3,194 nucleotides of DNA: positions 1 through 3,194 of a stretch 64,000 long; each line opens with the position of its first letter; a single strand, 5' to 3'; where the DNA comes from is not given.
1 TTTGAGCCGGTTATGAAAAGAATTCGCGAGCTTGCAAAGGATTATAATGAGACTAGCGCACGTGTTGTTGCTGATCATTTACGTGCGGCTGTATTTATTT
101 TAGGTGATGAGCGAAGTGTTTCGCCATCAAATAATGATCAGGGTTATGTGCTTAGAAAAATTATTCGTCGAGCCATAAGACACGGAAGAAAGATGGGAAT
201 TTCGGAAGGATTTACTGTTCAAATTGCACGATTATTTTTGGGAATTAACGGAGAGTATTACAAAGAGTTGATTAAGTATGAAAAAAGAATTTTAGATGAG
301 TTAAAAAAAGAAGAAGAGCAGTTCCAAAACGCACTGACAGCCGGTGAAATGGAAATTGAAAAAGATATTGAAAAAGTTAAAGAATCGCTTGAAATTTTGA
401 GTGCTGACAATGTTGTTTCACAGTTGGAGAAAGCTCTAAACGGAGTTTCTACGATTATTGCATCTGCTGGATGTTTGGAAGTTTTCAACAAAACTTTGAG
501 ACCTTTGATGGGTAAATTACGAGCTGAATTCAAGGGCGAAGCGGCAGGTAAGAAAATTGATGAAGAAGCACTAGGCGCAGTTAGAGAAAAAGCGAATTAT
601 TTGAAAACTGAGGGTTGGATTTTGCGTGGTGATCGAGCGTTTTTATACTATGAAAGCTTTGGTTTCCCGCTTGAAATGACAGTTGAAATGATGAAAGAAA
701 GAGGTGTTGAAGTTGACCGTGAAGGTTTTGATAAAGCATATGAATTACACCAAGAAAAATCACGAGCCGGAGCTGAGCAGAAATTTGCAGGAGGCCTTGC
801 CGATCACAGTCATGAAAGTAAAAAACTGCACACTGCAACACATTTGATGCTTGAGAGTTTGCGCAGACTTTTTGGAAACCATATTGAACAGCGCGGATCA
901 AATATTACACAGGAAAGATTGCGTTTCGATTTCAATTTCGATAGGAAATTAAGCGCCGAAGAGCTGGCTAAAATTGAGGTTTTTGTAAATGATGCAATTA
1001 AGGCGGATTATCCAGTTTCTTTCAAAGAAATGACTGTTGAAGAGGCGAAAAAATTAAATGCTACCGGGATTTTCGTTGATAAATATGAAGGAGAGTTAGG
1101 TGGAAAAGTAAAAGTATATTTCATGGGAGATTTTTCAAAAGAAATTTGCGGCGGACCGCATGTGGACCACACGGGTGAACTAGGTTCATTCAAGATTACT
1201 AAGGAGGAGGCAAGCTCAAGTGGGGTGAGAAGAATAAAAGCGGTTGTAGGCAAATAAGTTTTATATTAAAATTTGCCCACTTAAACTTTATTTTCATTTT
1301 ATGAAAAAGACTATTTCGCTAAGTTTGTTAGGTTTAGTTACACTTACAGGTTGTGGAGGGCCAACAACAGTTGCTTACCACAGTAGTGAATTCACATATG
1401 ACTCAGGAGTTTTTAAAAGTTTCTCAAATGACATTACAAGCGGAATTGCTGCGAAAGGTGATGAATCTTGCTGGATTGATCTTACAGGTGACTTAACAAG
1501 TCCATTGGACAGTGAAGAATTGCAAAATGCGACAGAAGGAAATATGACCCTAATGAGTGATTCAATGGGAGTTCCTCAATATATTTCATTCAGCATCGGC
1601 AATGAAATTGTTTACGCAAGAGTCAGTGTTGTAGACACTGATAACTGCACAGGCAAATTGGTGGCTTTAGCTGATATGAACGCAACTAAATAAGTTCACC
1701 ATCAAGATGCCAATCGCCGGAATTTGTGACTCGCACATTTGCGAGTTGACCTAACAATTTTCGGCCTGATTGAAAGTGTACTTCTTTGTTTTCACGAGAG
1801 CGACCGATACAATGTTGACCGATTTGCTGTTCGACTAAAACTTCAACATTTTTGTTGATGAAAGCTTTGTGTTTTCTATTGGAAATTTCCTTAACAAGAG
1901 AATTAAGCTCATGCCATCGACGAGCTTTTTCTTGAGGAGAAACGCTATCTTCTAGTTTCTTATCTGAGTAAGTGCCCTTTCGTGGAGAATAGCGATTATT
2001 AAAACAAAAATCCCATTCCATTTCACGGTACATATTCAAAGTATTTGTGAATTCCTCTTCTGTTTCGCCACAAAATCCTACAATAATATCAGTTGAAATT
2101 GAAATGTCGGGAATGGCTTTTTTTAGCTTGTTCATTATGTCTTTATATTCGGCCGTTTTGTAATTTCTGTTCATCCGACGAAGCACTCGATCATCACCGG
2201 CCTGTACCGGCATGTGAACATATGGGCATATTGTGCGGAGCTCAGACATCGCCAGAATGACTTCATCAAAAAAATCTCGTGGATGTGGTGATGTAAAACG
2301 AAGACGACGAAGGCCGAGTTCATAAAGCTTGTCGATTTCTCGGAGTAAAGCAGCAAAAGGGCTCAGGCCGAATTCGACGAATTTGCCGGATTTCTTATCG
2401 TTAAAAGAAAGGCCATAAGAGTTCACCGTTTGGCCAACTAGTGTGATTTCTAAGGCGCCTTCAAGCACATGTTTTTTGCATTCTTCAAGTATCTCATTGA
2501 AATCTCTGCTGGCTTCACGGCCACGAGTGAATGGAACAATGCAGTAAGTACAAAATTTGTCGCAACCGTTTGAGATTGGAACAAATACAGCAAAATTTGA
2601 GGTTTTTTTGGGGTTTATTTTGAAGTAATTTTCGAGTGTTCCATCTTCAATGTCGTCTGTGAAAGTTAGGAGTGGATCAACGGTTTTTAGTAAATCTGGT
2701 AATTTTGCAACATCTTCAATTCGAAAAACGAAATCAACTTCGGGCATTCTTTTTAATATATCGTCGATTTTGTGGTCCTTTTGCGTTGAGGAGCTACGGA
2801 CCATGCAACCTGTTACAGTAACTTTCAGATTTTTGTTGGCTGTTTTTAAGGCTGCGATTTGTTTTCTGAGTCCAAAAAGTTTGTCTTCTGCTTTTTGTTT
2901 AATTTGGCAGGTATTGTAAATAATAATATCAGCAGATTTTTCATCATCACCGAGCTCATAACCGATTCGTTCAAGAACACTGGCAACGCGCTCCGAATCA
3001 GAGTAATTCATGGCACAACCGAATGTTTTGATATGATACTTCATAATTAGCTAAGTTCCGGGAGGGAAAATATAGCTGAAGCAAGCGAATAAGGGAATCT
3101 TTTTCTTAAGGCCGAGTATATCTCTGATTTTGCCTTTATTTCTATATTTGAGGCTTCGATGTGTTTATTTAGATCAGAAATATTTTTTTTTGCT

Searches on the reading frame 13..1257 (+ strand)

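Call 86: search_protein_families(library=pfam, proteins=[window:13-1257:+], max_evalue=0.0001)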
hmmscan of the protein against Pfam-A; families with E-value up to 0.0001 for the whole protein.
window:13-1257:+ (414 aa): 2 families
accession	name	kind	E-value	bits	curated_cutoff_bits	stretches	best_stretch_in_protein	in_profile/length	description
PF01411.24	tRNA-synt_2c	-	2.8e-43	148.7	30.3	2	9-133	265-386/552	tRNA synthetases class II (A)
PF07973.19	tRNA_SAD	-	5.2e-18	65.2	24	1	366-408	1-43/44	Threonyl and Alanyl tRNA synthetase second additional domain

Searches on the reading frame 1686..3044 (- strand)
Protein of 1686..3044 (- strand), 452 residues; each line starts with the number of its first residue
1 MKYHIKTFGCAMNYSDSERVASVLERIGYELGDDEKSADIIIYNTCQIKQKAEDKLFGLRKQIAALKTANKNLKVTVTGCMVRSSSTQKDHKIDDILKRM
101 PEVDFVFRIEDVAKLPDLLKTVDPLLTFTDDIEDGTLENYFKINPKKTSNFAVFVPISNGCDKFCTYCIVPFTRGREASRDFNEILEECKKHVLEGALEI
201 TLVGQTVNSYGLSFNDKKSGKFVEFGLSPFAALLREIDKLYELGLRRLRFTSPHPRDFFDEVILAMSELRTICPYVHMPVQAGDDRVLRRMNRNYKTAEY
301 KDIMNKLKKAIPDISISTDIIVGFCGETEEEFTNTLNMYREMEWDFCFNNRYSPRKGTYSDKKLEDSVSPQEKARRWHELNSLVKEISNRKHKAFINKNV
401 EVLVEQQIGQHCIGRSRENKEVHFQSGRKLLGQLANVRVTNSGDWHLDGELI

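Call 86: search_protein_families(library=pfam, proteins=[window:1686-3044:-], max_evalue=0.0001)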
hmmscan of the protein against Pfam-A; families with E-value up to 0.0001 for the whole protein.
window:1686-3044:- (452 aa): 2 families
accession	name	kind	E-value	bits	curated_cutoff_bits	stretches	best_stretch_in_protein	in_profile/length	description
PF04055.27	Radical_SAM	-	1.4e-27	97.3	29.5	1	155-337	1-164/166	Radical SAM superfamily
PF00919.26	UPF0004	-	2.2e-24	85.8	27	1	2-107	1-97/98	Uncharacterized protein family UPF0004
